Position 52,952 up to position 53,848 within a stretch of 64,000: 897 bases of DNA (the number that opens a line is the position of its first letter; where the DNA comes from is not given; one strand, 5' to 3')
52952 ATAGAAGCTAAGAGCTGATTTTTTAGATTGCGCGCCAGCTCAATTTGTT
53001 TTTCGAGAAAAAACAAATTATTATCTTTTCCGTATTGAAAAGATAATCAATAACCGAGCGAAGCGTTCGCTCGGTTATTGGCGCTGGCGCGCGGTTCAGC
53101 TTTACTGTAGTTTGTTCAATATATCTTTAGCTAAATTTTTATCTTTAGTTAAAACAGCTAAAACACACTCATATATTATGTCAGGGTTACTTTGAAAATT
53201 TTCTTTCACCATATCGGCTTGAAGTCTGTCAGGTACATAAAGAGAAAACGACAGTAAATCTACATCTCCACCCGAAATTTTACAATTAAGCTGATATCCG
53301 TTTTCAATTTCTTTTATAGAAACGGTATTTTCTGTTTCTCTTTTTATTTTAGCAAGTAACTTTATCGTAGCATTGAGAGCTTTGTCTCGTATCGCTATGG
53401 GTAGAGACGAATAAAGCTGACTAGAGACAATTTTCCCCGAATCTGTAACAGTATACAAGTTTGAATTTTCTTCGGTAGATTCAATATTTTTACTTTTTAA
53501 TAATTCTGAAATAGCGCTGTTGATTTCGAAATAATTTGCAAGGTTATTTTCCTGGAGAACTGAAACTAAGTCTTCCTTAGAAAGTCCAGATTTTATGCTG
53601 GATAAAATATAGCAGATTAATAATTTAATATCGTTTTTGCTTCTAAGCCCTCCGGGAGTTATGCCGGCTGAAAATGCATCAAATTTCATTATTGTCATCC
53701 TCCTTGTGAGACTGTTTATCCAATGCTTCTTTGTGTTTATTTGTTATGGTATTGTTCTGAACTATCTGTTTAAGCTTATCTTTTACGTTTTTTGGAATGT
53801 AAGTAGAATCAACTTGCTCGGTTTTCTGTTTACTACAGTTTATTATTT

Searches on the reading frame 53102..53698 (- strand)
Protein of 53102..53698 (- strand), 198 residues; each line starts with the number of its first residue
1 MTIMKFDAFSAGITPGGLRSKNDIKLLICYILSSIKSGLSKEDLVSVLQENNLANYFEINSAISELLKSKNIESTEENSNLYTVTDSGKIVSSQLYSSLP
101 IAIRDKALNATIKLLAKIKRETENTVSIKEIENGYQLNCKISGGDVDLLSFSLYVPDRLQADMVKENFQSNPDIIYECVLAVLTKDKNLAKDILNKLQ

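Call 32: find_homologous_proteins(query=window:53102-53698:-, max_evalue=1e-20)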
Query window:53102-53698:- (198 aa): 165 proteins with E <= 1e-20 among 361 candidates; the best 120 are listed.
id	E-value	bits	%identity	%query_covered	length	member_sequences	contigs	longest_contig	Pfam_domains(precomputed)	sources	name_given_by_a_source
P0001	4.5e-116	402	100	98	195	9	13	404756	PF14277.13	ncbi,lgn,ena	-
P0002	6.7e-115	399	98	98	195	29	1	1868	PF14277.13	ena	-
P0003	4.1e-114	396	98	98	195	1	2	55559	PF14277.13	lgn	-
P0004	1.4e-79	284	68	96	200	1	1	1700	PF14277.13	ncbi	-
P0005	1.5e-79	284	67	96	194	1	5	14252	PF14277.13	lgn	-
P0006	1.5e-79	284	68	96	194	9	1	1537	PF14277.13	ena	-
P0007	7.2e-78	278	67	98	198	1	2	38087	PF14277.13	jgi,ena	-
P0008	1.6e-77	277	67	96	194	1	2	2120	PF14277.13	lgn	-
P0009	6.5e-77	275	67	98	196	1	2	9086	PF14277.13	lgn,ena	-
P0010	9.9e-77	274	68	98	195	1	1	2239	PF14277.13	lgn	-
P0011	9.5e-76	271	66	98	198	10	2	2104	PF14277.13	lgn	-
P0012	5.3e-75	269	66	98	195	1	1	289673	PF14277.13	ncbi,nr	ncbi:MAG: hypothetical protein RUMPE_00693 [Eubacteriales bacterium SKADARSKE-1]|nr:hypothetical pro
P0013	6.2e-75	268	65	98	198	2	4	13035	PF14277.13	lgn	-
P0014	1.1e-74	268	64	98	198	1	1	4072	PF14277.13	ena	-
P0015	1.1e-74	268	67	98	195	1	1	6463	PF14277.13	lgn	-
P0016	1.1e-74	268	63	98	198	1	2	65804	PF14277.13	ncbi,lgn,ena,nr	ncbi:MAG: DUF4364 family protein [Clostridia bacterium]|nr:DUF4364 family protein [Clostridia bacter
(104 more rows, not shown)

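Call 33: find_encoding_contigs(protein=P0007, flank=10000, max_places=4)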
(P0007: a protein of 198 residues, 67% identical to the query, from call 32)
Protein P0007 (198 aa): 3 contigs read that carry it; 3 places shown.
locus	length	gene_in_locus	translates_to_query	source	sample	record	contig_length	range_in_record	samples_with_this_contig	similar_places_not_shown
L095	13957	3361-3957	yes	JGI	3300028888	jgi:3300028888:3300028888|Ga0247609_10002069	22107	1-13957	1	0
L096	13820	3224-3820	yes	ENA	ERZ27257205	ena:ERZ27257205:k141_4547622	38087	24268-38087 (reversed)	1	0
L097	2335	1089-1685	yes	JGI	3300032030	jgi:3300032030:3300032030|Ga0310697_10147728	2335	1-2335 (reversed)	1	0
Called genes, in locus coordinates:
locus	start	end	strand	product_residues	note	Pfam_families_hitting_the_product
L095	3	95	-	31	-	?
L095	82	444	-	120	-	-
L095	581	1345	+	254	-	-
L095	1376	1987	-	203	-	-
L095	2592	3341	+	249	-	PF05552:MS_channel_1st_1, PF00924:MS_channel_2nd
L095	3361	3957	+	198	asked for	PF14277:DUF4364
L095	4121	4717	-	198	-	PF12685:SpoIIIAH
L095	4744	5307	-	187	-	-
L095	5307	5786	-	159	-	PF09581:Spore_III_AF (weak)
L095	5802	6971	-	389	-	PF09546:Spore_III_AE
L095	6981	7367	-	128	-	PF06686:SpoIIIAC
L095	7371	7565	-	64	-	PF06686:SpoIIIAC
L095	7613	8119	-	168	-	PF09548:Spore_III_AB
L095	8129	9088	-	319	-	PF19568:Spore_III_AA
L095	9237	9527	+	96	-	PF06949:DUF1292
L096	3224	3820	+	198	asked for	PF14277:DUF4364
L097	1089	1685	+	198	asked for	PF14277:DUF4364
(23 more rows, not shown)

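Call 34: find_encoding_contigs(protein=P0016, flank=10000, max_places=4)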
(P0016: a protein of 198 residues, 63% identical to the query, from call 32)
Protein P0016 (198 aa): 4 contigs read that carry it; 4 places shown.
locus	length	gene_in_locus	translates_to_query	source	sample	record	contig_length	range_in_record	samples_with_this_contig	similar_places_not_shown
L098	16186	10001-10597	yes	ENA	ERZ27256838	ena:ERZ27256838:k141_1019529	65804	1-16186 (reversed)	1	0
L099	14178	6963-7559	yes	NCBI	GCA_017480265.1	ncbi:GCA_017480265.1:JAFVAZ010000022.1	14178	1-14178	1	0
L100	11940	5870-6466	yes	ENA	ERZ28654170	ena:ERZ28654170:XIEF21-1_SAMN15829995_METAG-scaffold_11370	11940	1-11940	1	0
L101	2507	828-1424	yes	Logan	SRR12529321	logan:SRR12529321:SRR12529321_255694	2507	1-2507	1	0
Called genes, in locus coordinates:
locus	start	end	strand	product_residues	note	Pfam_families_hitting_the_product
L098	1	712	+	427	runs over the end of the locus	PF02403:Seryl_tRNA_N, PF00587:tRNA-synt_2b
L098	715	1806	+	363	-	PF07786:HGSNAT_cat (faint), PF01757:Acyl_transf_3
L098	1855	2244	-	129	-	PF13560:HTH_31, PF01381:HTH_3, PF12844:HTH_19, PF13443:HTH_26 (weak)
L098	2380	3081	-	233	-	PF19567:CpsB_CapC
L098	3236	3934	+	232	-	PF19700:DUF6198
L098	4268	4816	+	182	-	PF02525:Flavodoxin_2, PF03358:FMN_red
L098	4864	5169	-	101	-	PF04297:UPF0122 (weak), PF08281:Sigma70_r4_2, PF04545:Sigma70_r4, PF13936:HTH_38 (faint)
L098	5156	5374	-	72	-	-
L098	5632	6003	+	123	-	PF12844:HTH_19, PF13560:HTH_31, PF01381:HTH_3, PF13443:HTH_26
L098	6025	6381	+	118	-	PF06114:Peptidase_M78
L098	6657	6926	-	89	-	PF04232:SpoVS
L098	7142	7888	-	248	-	PF00149:Metallophos, PF13277:YmdB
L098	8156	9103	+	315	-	PF01522:Polysacc_deac_1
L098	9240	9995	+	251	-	PF05552:MS_channel_1st_1 (weak), PF00924:MS_channel_2nd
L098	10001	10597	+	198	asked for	PF14277:DUF4364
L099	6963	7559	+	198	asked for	PF14277:DUF4364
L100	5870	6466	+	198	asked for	PF14277:DUF4364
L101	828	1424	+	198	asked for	PF14277:DUF4364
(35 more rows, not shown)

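Call 35: find_encoding_contigs(protein=P0003, flank=10000, max_places=6)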
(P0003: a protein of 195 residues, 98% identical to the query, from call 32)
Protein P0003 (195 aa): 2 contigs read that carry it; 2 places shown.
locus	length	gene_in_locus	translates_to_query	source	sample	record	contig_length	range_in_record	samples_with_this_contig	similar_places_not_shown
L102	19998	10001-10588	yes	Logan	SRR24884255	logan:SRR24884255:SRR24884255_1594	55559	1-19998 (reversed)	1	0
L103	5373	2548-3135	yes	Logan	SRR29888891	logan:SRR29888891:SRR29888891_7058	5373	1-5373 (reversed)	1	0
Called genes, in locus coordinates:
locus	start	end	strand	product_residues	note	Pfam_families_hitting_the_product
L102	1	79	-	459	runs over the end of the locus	PF02874:ATP-synt_ab_N, PF00006:ATP-synt_ab, PF22919:ATP-synt_VA_C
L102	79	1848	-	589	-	PF02874:ATP-synt_ab_N, PF16886:ATP-synt_ab_Xtn, PF00006:ATP-synt_ab, PF22919:ATP-synt_VA_C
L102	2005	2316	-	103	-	PF01990:ATP-synt_F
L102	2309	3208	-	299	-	PF01992:vATP-synt_AC39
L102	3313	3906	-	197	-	PF01991:vATP-synt_E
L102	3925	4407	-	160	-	PF00137:ATP-synt_C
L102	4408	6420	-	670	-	PF01496:V_ATPase_I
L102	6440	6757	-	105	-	-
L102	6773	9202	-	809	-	PF02493:MORN (faint)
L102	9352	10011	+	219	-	PF05552:MS_channel_1st_1, PF00924:MS_channel_2nd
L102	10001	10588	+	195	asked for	PF14277:DUF4364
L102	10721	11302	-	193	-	PF12685:SpoIIIAH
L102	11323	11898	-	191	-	-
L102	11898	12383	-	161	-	PF09581:Spore_III_AF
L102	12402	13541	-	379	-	PF09546:Spore_III_AE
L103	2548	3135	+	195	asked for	PF14277:DUF4364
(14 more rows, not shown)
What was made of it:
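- Checked: B lies between DUF1292 and spoIIIAA, which are divergent (call 35).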
